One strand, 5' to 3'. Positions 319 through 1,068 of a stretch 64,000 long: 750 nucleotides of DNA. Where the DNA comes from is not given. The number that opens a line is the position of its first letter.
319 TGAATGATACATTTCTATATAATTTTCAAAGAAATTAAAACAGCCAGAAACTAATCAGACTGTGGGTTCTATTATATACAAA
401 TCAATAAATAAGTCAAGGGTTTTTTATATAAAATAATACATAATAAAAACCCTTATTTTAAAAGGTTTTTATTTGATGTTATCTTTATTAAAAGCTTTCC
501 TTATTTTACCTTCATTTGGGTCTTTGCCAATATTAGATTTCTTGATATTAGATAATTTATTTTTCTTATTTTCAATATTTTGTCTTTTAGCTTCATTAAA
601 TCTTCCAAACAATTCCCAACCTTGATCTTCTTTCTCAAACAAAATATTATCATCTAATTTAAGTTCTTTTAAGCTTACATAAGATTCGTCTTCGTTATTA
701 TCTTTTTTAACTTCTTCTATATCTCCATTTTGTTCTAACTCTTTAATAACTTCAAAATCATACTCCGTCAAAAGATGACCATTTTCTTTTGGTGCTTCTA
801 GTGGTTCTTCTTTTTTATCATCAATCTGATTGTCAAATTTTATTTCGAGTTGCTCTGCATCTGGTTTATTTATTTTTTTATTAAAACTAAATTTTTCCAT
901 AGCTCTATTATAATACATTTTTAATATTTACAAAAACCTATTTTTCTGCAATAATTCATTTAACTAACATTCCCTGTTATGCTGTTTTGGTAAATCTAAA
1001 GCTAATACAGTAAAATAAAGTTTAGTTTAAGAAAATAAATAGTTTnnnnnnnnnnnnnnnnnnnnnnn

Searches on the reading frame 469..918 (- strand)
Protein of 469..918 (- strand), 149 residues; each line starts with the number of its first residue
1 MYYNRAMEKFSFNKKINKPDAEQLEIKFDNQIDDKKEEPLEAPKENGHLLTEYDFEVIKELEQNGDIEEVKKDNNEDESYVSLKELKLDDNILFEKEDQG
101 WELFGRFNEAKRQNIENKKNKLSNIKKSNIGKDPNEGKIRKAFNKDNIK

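Call 76: find_encoding_contigs(protein=window:469-918:-, flank=10000, max_places=2)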
Protein window:469-918:- (149 aa): 5 contigs read that carry it; 2 places shown.
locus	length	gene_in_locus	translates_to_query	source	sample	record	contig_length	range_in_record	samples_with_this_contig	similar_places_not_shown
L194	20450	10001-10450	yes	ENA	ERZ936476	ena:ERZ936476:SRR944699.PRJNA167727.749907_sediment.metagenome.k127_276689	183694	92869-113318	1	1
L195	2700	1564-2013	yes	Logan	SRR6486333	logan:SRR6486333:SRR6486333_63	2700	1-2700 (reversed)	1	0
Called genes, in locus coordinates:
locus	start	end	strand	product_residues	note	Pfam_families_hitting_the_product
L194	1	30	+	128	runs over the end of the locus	PF03819:MazG (faint), PF12643:MazG-like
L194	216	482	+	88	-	PF01541:GIY-YIG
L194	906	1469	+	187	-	PF00578:AhpC-TSA, PF08534:Redoxin, PF10417:1-cysPrx_C (weak)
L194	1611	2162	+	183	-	PF23477:zf_Tbcl_2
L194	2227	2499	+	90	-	-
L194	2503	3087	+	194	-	-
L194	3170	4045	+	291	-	PF04542:Sigma70_r2, PF04539:Sigma70_r3, PF04545:Sigma70_r4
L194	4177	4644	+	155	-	-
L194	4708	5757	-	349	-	PF02646:RmuC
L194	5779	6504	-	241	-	PF00929:RNase_T, PF01612:DNA_pol_A_exo1, PF20600:ExoX-like_C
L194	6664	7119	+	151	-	PF09424:YqeY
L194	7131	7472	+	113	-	PF04020:Phage_holin_4_2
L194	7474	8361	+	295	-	PF03690:MYG1_exonuc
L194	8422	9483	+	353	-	PF01018:GTP1_OBG, PF01926:MMR_HSR1, PF02421:FeoB_N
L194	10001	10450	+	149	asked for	-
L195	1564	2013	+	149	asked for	-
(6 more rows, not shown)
